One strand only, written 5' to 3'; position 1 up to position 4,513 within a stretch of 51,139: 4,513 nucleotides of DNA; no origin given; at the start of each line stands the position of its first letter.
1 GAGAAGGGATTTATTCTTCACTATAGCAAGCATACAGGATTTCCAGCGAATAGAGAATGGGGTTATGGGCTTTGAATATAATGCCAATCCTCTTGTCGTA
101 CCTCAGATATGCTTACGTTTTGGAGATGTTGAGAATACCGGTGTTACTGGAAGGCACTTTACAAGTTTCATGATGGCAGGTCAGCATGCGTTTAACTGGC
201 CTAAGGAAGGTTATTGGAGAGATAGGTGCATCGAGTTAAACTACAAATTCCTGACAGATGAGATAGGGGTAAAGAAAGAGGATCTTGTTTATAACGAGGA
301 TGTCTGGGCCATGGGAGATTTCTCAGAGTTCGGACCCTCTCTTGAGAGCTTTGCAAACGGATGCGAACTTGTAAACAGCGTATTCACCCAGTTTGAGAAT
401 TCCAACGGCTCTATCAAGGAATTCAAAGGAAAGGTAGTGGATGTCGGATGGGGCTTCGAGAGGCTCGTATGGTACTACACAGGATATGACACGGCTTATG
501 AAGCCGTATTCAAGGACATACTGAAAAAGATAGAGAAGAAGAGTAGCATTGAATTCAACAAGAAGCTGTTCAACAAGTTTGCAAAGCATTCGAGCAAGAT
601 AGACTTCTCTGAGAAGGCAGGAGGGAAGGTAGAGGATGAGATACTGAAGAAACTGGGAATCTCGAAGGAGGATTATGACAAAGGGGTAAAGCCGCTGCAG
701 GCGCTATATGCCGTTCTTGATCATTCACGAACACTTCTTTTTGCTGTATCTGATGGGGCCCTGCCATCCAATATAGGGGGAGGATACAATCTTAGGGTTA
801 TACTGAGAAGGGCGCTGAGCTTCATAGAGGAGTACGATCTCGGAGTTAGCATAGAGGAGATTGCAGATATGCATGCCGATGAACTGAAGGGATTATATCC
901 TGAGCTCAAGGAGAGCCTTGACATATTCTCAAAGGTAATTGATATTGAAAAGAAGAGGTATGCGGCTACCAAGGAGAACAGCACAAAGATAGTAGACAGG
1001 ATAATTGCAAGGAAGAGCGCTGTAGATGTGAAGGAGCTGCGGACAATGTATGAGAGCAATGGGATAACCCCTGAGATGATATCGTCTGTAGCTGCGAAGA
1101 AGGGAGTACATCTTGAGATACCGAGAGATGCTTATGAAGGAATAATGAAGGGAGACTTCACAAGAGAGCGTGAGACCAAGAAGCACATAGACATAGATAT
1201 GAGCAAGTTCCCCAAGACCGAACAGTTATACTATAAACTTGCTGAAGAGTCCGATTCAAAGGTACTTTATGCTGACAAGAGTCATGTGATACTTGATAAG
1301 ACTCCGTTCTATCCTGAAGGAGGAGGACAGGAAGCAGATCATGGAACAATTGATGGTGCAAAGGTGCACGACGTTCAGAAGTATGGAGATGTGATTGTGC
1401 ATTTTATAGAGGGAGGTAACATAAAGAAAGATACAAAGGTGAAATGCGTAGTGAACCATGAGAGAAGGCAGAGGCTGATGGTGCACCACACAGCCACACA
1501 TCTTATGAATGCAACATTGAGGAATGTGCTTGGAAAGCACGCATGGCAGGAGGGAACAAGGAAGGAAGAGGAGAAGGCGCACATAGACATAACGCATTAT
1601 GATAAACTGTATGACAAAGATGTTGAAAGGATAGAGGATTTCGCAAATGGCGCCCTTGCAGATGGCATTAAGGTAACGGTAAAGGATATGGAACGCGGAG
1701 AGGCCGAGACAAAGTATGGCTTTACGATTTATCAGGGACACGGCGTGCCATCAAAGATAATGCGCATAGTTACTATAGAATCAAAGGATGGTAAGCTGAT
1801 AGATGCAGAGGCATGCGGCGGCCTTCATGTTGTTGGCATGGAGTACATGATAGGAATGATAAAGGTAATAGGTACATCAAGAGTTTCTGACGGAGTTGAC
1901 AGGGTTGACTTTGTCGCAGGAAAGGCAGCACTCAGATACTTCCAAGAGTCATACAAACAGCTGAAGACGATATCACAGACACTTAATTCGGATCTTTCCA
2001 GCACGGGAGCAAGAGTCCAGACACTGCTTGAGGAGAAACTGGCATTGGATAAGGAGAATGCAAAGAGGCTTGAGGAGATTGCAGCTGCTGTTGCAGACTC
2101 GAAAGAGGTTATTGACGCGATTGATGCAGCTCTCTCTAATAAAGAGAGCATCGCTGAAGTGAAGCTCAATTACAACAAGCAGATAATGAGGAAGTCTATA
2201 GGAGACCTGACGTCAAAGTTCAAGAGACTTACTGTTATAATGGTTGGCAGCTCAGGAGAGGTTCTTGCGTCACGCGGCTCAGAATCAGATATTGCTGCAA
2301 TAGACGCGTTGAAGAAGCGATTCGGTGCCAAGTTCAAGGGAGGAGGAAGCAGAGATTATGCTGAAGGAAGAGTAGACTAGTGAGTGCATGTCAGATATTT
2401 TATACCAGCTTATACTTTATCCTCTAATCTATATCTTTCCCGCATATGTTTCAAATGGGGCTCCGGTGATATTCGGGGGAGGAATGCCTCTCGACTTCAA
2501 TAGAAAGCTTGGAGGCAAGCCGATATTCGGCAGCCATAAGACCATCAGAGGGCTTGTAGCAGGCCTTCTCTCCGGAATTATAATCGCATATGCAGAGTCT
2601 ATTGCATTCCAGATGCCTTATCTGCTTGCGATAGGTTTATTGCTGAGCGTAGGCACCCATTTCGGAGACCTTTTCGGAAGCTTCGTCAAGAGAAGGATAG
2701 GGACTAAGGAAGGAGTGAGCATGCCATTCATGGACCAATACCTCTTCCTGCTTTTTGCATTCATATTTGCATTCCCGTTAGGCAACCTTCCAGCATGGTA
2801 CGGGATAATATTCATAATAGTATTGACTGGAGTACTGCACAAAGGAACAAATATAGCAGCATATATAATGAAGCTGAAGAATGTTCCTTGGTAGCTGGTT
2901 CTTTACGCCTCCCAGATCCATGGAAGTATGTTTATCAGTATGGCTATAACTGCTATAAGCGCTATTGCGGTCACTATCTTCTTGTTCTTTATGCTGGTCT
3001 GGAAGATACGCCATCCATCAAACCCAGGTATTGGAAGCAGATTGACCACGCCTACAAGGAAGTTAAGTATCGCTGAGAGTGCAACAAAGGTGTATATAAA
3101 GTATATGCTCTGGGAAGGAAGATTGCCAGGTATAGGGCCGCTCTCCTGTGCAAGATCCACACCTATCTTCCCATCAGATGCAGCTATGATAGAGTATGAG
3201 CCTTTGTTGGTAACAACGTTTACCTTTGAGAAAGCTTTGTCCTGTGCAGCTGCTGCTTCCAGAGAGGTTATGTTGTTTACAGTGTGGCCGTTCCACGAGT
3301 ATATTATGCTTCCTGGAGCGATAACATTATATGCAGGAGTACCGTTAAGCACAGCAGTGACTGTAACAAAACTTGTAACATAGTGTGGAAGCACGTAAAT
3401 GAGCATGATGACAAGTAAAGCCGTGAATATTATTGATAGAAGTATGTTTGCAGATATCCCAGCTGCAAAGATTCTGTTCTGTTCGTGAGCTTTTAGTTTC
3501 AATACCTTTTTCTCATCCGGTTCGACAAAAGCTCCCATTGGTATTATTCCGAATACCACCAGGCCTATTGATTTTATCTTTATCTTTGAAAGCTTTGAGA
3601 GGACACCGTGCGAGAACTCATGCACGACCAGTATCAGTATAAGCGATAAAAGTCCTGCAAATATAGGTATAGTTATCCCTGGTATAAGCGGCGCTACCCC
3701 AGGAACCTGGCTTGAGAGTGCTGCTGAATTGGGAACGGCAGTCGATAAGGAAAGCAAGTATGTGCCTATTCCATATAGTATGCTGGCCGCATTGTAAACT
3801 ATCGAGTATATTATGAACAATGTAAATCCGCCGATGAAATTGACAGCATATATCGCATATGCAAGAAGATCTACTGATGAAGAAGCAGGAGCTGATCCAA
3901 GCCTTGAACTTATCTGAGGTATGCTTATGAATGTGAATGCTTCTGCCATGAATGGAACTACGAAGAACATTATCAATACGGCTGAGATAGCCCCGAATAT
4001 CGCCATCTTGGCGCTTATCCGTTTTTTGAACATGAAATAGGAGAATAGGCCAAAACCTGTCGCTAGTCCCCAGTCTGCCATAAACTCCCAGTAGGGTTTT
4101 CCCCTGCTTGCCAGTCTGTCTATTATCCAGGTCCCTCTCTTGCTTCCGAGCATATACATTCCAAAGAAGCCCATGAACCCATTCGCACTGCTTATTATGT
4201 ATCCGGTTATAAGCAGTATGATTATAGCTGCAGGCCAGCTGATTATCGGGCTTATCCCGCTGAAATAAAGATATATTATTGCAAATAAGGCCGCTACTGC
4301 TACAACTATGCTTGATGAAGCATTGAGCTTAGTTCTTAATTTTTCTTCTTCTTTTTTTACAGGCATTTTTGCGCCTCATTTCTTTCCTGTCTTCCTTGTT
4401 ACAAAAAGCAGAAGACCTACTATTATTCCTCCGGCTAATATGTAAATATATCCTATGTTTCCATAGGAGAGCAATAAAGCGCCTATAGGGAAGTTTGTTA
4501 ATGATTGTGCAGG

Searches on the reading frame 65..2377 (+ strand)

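Call 74: search_protein_families(library=pfam, proteins=[window:65-2377:+], max_evalue=0.00001)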
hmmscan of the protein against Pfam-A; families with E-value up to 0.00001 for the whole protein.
window:65-2377:+ (771 aa): 1 family
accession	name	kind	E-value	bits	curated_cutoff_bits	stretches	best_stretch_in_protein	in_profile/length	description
PF01411.24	tRNA-synt_2c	-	1.9e-73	248.3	30.3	1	6-467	53-552/552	tRNA synthetases class II (A)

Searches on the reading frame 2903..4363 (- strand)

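Call 74: search_protein_families(library=pfam, proteins=[window:2903-4363:-], max_evalue=0.00001)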
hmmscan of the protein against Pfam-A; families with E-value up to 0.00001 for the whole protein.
window:2903-4363:- (486 aa): 1 family
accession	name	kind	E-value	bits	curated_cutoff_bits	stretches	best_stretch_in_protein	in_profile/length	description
PF02163.28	Peptidase_M50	-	5.2e-22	78.7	27.2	1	237-468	2-210/221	Peptidase family M50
